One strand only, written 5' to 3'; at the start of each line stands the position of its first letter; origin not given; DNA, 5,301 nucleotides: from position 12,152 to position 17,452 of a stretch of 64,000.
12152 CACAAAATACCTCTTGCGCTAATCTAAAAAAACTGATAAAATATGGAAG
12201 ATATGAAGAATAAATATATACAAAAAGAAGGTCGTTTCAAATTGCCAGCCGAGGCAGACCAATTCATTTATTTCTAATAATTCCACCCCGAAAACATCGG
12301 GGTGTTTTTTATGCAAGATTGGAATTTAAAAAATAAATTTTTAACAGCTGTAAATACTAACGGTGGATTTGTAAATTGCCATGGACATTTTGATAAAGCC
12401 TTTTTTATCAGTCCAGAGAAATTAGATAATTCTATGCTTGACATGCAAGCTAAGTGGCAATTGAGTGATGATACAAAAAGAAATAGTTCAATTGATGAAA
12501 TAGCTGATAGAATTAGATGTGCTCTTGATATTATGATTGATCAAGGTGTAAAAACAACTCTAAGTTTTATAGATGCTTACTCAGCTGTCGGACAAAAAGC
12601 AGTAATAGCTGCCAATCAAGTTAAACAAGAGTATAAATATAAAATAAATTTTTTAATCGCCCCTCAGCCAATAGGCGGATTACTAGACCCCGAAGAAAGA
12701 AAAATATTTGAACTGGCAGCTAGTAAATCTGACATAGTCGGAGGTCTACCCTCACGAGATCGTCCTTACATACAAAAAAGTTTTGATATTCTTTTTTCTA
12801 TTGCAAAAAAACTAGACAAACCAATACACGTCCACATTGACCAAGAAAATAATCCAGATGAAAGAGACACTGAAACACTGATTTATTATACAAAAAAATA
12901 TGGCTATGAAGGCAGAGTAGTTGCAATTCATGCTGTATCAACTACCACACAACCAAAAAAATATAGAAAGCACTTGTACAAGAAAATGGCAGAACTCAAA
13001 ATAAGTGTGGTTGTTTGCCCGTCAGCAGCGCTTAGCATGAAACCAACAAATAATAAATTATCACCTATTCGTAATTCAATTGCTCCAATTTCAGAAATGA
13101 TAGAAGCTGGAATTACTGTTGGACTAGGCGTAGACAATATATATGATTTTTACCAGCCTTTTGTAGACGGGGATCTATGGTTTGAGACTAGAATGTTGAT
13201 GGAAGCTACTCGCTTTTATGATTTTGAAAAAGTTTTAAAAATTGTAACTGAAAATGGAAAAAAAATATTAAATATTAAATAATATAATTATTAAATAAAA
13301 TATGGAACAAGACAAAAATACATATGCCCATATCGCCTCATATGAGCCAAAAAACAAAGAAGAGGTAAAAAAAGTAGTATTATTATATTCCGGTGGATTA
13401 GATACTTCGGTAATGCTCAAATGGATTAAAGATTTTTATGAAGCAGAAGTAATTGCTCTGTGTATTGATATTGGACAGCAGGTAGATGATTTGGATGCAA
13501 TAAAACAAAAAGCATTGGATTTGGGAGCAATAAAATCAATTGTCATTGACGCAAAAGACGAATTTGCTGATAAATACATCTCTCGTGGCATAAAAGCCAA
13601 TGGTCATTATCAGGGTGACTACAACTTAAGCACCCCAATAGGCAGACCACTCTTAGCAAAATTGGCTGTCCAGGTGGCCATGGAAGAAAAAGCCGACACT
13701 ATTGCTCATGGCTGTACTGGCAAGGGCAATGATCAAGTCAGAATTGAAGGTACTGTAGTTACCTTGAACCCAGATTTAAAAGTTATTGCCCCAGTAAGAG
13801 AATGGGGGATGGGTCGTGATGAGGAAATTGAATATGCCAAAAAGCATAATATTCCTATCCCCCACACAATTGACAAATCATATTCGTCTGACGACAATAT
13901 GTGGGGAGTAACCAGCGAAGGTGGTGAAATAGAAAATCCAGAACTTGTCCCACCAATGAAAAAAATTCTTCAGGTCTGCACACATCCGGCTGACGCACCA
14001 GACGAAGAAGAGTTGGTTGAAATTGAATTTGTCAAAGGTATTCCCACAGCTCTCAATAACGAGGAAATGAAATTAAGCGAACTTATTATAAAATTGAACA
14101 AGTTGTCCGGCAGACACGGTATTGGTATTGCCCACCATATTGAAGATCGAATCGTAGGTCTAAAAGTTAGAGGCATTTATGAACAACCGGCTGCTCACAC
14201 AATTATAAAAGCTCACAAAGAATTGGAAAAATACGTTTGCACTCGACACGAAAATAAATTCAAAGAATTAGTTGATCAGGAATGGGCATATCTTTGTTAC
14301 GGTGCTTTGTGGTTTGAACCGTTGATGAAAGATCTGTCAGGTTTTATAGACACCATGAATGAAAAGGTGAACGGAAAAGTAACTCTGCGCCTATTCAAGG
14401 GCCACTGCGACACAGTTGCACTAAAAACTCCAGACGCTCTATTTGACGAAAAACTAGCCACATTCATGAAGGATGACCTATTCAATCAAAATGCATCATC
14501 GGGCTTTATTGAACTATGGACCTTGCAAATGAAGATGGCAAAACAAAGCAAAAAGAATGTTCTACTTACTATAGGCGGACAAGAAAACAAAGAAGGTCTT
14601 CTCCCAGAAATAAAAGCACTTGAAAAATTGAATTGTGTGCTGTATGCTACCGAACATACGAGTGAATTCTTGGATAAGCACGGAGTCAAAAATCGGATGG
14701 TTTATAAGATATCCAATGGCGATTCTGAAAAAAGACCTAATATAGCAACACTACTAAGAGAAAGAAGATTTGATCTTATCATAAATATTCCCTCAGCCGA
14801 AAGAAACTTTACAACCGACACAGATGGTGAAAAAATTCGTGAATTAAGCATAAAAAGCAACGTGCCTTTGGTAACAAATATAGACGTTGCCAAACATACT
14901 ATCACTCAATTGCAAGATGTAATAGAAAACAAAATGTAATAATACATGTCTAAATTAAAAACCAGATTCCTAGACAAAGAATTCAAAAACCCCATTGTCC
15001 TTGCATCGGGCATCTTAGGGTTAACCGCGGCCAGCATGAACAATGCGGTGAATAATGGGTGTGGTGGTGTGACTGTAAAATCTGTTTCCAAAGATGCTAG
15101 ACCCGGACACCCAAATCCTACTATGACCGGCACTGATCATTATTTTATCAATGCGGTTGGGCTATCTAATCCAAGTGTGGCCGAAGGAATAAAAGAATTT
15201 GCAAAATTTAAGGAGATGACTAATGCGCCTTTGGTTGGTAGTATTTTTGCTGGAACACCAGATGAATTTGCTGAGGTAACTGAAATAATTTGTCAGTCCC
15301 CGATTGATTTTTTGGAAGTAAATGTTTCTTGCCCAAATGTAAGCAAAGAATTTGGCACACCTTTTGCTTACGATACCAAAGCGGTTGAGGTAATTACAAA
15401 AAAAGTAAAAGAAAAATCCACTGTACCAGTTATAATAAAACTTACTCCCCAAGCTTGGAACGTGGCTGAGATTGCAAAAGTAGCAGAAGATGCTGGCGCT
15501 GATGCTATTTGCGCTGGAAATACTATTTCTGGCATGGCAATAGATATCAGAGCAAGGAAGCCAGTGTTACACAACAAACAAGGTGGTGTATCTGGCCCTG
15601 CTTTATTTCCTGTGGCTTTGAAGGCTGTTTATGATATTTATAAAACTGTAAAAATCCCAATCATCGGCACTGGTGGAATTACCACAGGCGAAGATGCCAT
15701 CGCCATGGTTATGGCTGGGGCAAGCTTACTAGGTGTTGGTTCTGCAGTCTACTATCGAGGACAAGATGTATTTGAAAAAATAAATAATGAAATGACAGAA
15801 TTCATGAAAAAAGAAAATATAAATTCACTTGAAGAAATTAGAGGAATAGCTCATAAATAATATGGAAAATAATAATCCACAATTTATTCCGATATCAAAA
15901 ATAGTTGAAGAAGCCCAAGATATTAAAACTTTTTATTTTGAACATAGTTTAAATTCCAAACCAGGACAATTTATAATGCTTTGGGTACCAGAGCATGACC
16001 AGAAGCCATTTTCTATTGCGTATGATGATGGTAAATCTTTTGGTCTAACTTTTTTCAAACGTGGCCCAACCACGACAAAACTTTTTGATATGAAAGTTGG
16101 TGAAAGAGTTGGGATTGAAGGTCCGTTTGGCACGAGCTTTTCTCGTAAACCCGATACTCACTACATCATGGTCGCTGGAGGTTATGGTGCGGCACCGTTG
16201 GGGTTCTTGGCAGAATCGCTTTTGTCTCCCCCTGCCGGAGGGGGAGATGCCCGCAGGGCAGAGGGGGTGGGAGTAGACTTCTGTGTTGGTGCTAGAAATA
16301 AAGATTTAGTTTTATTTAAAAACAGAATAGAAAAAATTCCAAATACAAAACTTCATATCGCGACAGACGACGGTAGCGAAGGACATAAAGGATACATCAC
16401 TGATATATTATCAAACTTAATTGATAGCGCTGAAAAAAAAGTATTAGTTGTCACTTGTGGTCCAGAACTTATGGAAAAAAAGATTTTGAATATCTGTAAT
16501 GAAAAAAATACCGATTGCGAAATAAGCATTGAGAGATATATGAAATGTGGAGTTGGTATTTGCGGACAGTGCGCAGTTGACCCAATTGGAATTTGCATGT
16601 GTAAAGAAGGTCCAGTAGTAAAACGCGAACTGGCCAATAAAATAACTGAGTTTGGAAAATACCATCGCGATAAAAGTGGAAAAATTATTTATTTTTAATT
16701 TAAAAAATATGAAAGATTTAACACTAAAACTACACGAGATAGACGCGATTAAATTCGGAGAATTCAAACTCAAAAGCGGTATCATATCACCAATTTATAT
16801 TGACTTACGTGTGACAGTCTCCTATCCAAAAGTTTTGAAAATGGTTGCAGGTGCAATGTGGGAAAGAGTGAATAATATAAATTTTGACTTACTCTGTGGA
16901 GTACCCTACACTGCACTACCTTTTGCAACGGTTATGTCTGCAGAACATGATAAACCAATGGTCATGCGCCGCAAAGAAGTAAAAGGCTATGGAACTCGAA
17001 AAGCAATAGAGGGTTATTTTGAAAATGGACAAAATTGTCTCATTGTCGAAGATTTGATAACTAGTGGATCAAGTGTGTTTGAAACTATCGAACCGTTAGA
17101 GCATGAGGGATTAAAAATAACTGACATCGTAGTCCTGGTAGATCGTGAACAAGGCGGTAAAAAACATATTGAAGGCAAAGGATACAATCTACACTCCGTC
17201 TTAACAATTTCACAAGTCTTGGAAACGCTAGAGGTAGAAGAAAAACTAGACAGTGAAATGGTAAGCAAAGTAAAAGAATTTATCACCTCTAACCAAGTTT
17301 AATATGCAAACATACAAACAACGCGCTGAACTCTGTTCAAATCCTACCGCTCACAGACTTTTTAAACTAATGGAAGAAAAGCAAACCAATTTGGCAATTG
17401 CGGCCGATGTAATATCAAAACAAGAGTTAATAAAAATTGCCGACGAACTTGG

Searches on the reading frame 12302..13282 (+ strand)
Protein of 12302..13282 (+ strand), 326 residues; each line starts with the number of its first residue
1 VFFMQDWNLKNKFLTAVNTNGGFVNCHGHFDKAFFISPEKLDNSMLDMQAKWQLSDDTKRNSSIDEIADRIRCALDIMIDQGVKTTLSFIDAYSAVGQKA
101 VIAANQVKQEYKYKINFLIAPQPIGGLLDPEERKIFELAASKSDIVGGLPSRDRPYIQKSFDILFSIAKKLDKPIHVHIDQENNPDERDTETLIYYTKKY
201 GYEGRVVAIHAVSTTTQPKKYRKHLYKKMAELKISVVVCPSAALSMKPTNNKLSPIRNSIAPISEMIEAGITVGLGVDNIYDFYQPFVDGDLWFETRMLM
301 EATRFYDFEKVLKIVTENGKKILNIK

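Call 3: search_protein_families(library=pfam, proteins=[window:12302-13282:+], max_evalue=0.01)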
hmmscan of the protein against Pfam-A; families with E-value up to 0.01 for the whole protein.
window:12302-13282:+ (326 aa): 2 families
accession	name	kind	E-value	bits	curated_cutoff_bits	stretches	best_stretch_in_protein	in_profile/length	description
PF01979.26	Amidohydro_1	-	1.6e-09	37.9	25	1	22-325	5-300/345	Amidohydrolase family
PF07969.17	Amidohydro_3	-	2.7e-09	37.5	29.7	1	158-324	261-425/472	Amidohydrolase family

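Call 4: search_protein_families(library=ncbifam, proteins=[window:12302-13282:+], max_evalue=0.01)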
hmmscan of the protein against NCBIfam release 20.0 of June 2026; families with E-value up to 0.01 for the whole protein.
window:12302-13282:+ (326 aa): 10 families
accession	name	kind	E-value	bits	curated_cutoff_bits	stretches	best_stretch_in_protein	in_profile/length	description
NF005365.0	PRK06886.1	equivalog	5.9e-111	370.7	340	1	8-326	8-325/327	hypothetical protein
NF005312.0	PRK06846.1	subfamily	4.2e-26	91.8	447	1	23-312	70-347/412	amidohydrolase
NF004636.0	PRK05985.1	subfamily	1.8e-25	89.6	408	1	22-325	53-347/398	amidohydrolase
NF005759.0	PRK07583.1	equivalog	1.8e-25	89.5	403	1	22-292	76-345/438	cytosine deaminase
NF005748.0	PRK07572.1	subfamily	5e-24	85.1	438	1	22-325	52-359/426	cytosine deaminase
NF006685.0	PRK09230.1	subfamily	3e-22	78.6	483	1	23-325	57-363/426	cytosine deaminase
NF005552.0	PRK07213.1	equivalog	4.1e-06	25.9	294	1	63-325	92-332/382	chlorohydrolase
NF005211.0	PRK06687.1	equivalog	0.00011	21.2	703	1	165-324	202-352/419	TRZ/ATZ family protein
NF006859.0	PRK09358.3-6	equivalog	0.0044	16.3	549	1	225-283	218-270/299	adenosine deaminase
NF006549.0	PRK09045.1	equivalog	0.0048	15.6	540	0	160-279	204-311/444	TRZ/ATZ family hydrolase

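Call 79: search_solved_structures(query=window:12302-13282:+, max_evalue=0.001)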
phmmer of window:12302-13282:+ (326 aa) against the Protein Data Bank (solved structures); distinct sequences matched with E-value up to 0.001: 13.
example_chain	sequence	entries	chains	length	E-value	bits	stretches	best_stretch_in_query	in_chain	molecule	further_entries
2qt3_A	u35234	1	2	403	1e-19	74.4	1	20-325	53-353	N-isopropylammelide isopropyl amidohydrolase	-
4cqb_A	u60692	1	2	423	1.2e-19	74.2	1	20-325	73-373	N-ISOPROPYLAMMELIDE ISOPROPYL AMIDOHYDROLASE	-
4cqc_A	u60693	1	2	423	1.6e-19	73.7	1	20-325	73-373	N-ISOPROPYLAMMELIDE ISOPROPYL AMIDOHYDROLASE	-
5akq_A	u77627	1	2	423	5.9e-19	71.9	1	20-325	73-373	N-ISOPROPYLAMMELIDE ISOPROPYL AMIDOHYDROLASE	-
4cqd_A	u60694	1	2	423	2.4e-18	69.9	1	20-325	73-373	N-ISOPROPYLAMMELIDE ISOPROPYL AMIDOHYDROLASE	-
1k6w_A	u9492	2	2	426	2.9e-15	59.8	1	63-324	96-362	Cytosine Deaminase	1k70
3o7u_A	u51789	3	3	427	2.9e-15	59.7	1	63-324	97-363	Cytosine deaminase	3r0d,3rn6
1r9z_A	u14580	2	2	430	3e-15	59.7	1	63-324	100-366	Cytosine deaminase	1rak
1r9x_A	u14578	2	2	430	4.1e-15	59.3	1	63-324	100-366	Cytosine deaminase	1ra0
1r9y_A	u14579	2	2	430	7.9e-15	58.3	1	63-324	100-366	Cytosine deaminase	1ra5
3g77_A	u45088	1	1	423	3.6e-14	56.2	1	63-304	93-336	Cytosine deaminase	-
4r7w_A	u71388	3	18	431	1.5e-13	54.2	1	49-322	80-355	Cytosine deaminase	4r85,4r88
6nbo_A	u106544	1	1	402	9.9e-07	31.7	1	90-300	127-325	N-isopropylammelide isopropylaminohydrolase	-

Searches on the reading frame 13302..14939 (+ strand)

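Call 3: search_protein_families(library=pfam, proteins=[window:13302-14939:+], max_evalue=0.01)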
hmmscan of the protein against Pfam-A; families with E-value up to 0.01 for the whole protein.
window:13302-14939:+ (545 aa): 5 families
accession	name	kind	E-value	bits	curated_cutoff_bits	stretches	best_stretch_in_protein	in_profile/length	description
PF20979.2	Arginosuc_syn_C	-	1.7e-68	231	27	1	194-412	1-218/219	Arginosuccinate synthase C-terminal domain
PF00764.25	Arginosuc_synth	-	2.6e-66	223.1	27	1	24-185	1-162/162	Arginosuccinate synthase N-terminal HUP domain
PF02142.27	MGS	-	9.2e-15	55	24.1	1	433-525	2-94/94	MGS-like domain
PF06508.19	QueC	-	0.0021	18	22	1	24-85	1-61/210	Queuosine biosynthesis protein QueC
PF24167.1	DUF7411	-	0.008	16.2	28.7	0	24-75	2-50/194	Family of unknown function (DUF7411)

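Call 4: search_protein_families(library=ncbifam, proteins=[window:13302-14939:+], max_evalue=0.01)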
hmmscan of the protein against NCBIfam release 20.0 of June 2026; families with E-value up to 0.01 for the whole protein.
window:13302-14939:+ (545 aa): 9 families
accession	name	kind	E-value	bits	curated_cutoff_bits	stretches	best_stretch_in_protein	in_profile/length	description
NF001770.0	PRK00509.1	equivalog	2.6e-154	514.1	334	1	20-417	2-398/401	argininosuccinate synthase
TIGR00032.1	argG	equivalog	3e-137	458.1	268.2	1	24-417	1-393/394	argininosuccinate synthase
NF010392.0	PRK13820.1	equivalog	4.8e-134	447.3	512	1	22-418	2-393/395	argininosuccinate synthase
NF003385.0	PRK04527.1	equivalog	5.8e-72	242.5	603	1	22-410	3-389/401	argininosuccinate synthase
NF038212.1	argG_rel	exception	1.8e-57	195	425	1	20-380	12-367/381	argininosuccinate synthase-related protein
NF003779.0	PRK05370.1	equivalog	9.5e-46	156.5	657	1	23-402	12-405/448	argininosuccinate synthase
TIGR01369.1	CPSaseII_lrg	equivalog_domain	5.6e-14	50.7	1027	1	408-535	929-1050/1052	carbamoyl-phosphate synthase (glutamine-hydrolyzing) large subunit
NF003671.0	PRK05294.1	equivalog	4.7e-12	44.4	599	1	412-538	929-1047/1058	carbamoyl-phosphate synthase large subunit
TIGR00364.1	TIGR00364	equivalog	0.0021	17.6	150.3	1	26-83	2-58/201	7-cyano-7-deazaguanine synthase QueC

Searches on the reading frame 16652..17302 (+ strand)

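Call 23: search_protein_families(library=pfam, proteins=[window:16652-17302:+], max_evalue=0.001)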
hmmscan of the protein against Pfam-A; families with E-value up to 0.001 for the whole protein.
window:16652-17302:+ (216 aa): 1 family
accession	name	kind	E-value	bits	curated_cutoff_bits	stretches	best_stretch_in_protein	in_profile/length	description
PF00156.33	Pribosyltran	-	8.2e-12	45.1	26.3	1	59-172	9-133/158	Phosphoribosyl transferase domain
